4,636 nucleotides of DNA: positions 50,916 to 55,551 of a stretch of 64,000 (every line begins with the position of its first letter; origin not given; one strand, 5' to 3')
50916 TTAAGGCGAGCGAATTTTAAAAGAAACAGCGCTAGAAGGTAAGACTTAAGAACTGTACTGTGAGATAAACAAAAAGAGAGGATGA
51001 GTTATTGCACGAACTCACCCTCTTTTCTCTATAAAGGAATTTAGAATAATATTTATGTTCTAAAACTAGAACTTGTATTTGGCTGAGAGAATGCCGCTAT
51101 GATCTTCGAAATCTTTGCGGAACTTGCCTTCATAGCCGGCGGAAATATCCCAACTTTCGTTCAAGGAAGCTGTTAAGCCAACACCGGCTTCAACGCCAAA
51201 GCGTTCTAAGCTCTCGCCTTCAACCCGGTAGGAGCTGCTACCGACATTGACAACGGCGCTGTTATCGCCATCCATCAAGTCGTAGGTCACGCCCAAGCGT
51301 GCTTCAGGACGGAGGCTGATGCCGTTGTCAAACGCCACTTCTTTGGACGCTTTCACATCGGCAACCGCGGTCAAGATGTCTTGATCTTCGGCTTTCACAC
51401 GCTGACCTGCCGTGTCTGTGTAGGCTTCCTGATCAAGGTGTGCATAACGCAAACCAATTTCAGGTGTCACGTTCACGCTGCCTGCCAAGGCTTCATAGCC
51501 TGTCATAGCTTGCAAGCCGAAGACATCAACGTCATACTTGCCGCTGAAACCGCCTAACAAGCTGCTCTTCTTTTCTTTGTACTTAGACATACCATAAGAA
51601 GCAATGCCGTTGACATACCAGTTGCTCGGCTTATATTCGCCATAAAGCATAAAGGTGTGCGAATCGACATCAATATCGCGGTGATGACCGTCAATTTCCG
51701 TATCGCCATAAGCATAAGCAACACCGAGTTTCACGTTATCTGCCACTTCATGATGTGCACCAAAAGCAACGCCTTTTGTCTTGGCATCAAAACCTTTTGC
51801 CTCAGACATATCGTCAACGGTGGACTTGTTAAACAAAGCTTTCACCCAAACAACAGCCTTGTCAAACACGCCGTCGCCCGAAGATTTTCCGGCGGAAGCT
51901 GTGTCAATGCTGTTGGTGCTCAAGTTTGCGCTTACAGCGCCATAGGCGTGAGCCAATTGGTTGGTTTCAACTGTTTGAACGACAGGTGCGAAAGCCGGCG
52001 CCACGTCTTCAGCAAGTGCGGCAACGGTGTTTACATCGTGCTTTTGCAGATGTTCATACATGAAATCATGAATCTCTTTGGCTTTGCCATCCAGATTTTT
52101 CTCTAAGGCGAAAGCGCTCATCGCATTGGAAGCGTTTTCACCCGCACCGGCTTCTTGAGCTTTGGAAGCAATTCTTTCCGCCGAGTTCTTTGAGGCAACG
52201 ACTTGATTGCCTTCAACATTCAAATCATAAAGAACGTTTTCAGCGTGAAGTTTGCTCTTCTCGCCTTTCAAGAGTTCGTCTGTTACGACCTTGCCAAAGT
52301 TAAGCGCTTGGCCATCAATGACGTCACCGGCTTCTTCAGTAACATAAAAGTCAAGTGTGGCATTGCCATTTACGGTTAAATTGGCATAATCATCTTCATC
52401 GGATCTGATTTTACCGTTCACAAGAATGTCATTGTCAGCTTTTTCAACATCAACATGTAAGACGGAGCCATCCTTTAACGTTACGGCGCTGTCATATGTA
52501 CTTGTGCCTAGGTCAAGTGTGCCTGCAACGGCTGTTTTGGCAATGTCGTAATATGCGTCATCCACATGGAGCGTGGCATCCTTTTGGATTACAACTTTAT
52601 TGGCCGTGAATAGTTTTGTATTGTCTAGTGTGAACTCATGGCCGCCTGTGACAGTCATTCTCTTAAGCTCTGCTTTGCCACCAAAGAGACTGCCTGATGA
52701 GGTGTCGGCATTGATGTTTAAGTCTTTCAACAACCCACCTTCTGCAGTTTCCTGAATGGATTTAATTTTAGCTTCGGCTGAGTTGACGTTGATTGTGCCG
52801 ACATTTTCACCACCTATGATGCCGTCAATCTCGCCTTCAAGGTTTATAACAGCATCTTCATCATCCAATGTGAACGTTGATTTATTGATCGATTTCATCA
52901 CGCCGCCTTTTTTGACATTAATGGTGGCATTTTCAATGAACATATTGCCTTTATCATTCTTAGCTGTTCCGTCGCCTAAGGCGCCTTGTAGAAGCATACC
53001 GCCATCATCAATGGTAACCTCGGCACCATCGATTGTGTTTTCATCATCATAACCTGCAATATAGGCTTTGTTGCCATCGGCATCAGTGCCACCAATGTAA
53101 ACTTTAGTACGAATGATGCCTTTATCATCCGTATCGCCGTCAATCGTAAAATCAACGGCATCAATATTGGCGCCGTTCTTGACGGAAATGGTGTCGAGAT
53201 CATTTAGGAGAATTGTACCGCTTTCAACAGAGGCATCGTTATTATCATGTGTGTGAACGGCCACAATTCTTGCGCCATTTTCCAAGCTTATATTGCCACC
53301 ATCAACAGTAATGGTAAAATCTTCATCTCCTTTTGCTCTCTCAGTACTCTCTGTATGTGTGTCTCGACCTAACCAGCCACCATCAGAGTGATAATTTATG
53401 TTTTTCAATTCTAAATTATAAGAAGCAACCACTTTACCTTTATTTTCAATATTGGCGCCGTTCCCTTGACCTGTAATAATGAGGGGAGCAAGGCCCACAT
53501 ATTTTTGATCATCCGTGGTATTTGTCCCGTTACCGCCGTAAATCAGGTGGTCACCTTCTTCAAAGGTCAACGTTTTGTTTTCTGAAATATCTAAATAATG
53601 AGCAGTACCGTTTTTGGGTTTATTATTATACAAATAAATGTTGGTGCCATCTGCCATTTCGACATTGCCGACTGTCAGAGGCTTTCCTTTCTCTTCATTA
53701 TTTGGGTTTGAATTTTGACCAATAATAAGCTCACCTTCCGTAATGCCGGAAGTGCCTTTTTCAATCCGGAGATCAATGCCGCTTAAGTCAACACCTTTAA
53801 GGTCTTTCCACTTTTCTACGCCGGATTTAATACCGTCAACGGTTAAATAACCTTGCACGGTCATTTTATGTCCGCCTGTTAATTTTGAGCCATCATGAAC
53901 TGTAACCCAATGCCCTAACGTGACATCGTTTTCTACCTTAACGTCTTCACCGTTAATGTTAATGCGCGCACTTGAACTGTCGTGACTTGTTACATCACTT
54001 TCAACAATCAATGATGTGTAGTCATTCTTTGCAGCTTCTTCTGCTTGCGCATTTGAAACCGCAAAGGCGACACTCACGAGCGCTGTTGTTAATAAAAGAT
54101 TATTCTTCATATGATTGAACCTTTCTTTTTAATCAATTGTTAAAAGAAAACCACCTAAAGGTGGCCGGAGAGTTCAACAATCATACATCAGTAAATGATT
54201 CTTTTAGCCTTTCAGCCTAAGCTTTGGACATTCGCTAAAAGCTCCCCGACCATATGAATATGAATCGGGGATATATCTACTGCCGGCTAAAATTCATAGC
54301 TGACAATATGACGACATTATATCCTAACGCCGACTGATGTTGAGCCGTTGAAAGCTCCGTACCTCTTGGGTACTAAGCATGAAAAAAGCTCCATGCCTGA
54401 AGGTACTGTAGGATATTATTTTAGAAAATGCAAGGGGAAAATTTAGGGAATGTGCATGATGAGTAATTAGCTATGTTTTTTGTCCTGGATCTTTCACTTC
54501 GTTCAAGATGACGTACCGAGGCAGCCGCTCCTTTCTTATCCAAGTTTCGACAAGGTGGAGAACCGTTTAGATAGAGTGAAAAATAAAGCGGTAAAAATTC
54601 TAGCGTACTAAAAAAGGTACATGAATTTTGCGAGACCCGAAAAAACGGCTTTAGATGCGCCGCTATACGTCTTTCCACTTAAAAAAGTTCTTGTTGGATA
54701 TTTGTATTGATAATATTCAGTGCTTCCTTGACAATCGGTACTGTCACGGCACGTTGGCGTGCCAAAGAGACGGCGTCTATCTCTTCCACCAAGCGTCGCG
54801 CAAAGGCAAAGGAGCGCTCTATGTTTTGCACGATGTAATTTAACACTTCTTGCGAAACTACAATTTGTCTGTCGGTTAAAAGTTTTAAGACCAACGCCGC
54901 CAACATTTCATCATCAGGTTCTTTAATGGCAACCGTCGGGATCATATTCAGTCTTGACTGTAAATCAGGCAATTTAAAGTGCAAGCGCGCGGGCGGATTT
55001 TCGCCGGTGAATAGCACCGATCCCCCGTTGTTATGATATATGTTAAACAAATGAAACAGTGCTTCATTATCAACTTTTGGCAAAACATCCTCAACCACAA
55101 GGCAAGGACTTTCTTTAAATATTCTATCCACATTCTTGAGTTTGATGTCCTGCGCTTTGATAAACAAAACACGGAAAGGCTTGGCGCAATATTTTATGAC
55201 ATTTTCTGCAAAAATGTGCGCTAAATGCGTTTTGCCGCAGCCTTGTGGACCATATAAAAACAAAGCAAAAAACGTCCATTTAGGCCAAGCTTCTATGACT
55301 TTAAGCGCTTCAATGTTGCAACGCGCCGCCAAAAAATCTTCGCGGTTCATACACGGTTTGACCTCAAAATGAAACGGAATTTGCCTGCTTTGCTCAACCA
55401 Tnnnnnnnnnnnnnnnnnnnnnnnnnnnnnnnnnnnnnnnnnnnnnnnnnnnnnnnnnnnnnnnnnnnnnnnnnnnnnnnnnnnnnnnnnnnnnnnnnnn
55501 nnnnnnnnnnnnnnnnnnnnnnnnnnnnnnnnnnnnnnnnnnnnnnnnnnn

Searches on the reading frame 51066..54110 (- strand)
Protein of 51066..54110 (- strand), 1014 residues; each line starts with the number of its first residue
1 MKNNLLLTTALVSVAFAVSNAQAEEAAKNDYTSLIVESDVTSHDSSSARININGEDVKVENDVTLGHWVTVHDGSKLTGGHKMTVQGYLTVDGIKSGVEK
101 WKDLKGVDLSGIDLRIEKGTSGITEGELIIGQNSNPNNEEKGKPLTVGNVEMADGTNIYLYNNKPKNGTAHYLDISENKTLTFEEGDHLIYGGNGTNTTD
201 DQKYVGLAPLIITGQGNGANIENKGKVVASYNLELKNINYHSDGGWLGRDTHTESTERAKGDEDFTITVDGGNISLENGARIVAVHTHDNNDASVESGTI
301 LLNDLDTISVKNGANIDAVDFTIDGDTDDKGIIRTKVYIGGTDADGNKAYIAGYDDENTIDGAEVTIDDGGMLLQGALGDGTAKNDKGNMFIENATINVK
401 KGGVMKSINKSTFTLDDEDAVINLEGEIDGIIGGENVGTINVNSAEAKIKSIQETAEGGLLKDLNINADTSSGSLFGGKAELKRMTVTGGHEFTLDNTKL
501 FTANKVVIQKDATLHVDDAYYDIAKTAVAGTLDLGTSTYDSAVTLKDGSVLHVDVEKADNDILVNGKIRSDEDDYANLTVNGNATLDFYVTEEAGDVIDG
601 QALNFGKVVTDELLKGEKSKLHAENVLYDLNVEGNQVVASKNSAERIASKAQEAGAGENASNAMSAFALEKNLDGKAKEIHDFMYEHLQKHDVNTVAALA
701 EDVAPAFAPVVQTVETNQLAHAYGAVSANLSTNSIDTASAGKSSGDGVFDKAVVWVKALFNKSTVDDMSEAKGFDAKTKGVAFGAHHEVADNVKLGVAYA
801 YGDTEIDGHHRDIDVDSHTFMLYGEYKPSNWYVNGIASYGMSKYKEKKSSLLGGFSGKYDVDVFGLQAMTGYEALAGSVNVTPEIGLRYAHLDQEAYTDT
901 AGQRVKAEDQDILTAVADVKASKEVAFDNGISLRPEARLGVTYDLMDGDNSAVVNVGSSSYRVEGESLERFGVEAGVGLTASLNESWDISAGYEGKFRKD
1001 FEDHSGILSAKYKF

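Call 17: search_protein_families(library=pfam, proteins=[window:51066-54110:-], max_evalue=0.01)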
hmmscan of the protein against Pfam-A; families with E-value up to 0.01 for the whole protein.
window:51066-54110:- (1014 aa): 1 family
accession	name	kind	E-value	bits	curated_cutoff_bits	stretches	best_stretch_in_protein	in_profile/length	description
PF03797.25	Autotransporter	-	9.3e-47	160.4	26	1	754-994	1-255/255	Autotransporter beta-domain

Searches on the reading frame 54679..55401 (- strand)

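Call 17: search_protein_families(library=pfam, proteins=[window:54679-55401:-], max_evalue=0.01)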
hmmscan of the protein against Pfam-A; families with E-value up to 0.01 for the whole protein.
window:54679-55401:- (240 aa): 8 families
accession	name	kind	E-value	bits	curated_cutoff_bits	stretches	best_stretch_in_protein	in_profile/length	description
PF00308.24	Bac_DnaA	-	1.2e-11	45.6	23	1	31-153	21-157/162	Bacterial DnaA ATPAse domain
PF22688.2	Hda_lid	-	6.4e-10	39.3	27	1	164-228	2-65/65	Hda, lid domain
PF01637.24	ATPase_2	-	2e-05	24.9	33.2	1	32-94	7-68/225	ATPase domain predominantly from Archaea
PF00004.35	AAA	-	0.00013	22.9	21.2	1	48-91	2-46/131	ATPase family associated with various cellular activities (AAA)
PF01695.23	IstB_IS21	-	0.00062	19.8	24.1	1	47-86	95-131/238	IstB-like ATP binding protein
PF00910.28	RNA_helicase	-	0.0016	19.3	21.5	1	48-78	2-32/105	RNA helicase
PF24883.2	NPHP3_N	-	0.0043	17.7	24.8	0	46-96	24-73/164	Nephrocystin 3, N-terminal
PF13173.12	AAA_14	-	0.0048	17.3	27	0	46-92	4-46/129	AAA domain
